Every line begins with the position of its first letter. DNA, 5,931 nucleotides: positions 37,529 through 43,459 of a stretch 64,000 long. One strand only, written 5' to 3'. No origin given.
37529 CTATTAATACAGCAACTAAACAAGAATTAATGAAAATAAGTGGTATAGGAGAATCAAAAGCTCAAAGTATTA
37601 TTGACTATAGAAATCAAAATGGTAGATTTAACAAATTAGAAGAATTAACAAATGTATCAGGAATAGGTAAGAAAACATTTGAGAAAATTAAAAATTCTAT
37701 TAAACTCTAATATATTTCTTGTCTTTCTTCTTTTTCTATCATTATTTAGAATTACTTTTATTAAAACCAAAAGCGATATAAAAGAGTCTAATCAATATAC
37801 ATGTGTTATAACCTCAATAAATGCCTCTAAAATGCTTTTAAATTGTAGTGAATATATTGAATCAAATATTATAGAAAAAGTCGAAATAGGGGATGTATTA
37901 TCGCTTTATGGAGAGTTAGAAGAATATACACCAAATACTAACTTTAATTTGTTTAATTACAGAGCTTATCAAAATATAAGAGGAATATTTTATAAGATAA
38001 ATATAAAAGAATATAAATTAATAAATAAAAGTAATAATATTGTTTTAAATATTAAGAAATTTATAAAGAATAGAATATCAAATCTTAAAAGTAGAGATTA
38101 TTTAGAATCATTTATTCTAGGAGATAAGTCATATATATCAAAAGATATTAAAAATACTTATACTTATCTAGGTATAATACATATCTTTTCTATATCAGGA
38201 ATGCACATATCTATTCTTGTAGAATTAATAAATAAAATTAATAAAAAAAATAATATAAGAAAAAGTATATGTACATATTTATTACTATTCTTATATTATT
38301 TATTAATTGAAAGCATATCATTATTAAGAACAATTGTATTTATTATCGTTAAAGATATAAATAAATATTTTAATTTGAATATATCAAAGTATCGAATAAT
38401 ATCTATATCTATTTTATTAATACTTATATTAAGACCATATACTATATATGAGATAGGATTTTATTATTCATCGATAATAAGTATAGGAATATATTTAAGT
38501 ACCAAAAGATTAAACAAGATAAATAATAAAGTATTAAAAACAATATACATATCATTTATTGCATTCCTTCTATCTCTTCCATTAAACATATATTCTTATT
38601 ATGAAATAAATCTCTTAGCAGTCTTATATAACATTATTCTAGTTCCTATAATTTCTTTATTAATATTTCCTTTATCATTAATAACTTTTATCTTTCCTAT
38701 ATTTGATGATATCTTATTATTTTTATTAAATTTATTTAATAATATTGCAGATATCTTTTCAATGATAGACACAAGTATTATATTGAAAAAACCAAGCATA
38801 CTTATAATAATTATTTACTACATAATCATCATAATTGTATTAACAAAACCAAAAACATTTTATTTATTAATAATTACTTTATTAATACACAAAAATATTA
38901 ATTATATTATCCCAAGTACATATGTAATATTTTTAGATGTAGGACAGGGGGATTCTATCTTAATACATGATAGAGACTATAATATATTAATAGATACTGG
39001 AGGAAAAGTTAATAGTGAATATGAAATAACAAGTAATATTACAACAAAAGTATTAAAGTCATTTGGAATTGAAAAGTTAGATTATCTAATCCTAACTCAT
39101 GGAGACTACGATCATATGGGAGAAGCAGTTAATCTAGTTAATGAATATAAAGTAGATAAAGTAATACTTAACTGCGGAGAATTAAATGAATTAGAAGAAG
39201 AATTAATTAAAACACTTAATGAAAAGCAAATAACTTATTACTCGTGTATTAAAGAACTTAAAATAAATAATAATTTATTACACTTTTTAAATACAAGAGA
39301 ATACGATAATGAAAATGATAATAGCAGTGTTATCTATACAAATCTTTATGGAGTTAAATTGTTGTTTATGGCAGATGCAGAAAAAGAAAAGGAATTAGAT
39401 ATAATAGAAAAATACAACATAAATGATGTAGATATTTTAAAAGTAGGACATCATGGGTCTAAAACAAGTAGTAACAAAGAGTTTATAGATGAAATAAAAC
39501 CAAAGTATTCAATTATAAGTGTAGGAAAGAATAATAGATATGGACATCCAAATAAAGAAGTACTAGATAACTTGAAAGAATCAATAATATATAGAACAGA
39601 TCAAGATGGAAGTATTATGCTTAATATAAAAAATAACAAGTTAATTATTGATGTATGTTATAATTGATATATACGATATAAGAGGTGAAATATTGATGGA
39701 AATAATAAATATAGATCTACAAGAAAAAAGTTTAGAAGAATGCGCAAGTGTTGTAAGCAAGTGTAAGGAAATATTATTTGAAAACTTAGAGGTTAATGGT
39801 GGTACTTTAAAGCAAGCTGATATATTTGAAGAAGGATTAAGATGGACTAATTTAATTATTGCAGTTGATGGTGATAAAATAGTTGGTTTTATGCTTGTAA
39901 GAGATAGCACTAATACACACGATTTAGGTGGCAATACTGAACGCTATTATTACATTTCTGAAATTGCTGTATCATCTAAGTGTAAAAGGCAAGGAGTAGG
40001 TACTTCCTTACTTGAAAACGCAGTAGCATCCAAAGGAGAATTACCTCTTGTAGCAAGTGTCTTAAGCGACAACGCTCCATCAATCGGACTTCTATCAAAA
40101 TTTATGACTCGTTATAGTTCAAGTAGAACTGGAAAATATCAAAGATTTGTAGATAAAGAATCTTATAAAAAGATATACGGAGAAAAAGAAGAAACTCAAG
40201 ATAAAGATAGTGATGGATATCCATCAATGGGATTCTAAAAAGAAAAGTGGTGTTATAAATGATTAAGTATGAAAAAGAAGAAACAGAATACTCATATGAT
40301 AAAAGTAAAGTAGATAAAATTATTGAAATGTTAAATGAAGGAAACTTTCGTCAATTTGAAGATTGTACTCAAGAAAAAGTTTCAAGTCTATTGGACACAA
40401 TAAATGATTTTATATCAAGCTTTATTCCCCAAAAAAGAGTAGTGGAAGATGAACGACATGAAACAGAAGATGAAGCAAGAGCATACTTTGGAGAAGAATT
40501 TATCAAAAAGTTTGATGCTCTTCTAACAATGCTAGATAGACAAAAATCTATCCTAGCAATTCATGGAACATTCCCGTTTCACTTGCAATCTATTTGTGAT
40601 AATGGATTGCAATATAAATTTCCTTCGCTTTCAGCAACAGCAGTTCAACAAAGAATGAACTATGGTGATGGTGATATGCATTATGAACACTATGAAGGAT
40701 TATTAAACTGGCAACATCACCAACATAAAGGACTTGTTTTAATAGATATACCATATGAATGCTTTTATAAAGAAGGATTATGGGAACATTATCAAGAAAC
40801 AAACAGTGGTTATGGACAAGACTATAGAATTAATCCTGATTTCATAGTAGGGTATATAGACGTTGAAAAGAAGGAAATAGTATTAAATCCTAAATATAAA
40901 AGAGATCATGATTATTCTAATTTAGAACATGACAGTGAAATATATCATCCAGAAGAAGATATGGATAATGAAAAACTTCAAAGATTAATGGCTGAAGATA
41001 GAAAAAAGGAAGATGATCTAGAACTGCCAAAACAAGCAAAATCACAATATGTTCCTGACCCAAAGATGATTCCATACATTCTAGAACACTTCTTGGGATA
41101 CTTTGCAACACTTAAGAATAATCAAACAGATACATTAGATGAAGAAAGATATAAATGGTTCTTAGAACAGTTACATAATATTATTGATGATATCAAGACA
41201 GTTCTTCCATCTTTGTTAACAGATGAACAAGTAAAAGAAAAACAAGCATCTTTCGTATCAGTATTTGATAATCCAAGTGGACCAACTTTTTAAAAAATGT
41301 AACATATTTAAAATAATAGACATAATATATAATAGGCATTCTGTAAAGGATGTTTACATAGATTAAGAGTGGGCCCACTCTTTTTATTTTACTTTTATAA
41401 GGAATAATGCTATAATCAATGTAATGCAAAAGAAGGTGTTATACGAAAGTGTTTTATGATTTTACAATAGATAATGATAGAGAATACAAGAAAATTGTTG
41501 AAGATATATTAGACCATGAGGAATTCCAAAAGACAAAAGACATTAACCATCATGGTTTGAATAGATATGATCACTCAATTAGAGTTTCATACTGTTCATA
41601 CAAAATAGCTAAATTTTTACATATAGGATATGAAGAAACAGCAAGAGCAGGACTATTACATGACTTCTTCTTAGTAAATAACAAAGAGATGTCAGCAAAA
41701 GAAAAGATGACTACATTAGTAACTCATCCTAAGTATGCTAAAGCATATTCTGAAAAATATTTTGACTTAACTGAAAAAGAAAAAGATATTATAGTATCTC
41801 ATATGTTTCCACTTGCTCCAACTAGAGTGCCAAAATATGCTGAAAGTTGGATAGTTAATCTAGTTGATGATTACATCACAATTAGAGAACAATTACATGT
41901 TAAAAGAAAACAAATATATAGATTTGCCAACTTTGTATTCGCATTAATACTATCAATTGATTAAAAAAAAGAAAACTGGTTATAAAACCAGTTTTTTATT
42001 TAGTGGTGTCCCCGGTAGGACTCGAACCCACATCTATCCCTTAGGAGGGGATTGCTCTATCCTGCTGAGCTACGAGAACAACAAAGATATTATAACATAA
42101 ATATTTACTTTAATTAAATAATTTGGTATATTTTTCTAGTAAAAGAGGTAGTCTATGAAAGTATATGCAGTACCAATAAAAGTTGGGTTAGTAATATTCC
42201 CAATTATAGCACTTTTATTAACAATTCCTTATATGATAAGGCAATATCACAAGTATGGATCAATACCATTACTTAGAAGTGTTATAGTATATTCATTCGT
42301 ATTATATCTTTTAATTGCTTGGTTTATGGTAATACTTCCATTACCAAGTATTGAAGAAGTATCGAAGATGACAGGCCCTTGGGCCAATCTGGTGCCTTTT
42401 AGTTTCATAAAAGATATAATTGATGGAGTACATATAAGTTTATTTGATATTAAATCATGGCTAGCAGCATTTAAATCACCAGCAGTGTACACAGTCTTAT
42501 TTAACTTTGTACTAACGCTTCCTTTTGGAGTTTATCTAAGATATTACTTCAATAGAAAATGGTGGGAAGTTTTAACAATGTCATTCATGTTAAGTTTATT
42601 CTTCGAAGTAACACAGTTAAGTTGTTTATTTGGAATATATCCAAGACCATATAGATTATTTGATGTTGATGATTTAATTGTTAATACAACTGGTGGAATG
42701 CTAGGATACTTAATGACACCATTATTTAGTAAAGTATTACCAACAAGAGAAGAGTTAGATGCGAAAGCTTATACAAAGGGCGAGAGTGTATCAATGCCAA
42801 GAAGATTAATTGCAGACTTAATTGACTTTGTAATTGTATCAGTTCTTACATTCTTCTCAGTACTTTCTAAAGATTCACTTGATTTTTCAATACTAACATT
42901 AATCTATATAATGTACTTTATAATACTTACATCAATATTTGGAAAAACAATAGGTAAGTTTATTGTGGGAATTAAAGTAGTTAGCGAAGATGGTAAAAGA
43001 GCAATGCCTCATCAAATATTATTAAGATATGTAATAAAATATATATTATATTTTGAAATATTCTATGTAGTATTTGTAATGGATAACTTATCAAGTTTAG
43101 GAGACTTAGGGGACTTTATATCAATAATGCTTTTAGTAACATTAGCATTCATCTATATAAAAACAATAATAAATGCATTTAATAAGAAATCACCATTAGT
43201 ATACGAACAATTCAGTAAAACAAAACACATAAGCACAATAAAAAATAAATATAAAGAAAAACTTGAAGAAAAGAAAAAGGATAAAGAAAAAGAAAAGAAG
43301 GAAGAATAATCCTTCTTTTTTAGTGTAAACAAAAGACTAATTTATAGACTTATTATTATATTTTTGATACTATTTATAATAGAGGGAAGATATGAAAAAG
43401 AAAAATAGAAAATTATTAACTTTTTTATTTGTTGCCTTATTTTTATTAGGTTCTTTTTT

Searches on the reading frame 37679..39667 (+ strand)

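Call 25: search_protein_families(library=pfam, proteins=[window:37679-39667:+], max_evalue=0.001)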
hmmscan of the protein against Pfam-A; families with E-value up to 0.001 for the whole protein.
window:37679-39667:+ (662 aa): 4 families
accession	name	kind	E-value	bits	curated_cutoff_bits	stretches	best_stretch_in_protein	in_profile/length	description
PF03772.21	Competence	-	5.9e-41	141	23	1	146-389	2-265/270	Competence protein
PF00753.33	Lactamase_B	-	5.3e-18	66.1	22.7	1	420-616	2-195/196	Metallo-beta-lactamase superfamily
PF13567.11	DUF4131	-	2.8e-06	27.6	31.6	1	62-112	116-162/165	Domain of unknown function (DUF4131)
PF19583.5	ODP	-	0.00052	20.4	27.2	1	426-494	5-68/194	ODP family beta lactamase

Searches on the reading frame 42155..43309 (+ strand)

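Call 97: search_protein_families(library=ncbifam, proteins=[window:42155-43309:+], max_evalue=0.01)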
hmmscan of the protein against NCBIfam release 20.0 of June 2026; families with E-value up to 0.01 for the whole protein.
window:42155-43309:+ (384 aa): 1 family
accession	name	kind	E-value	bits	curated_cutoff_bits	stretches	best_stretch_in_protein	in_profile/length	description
NF000142.1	vanZ-Pt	exception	0.0014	18.7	260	1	113-190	73-139/143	glycopeptide resistance protein VanZ-Pt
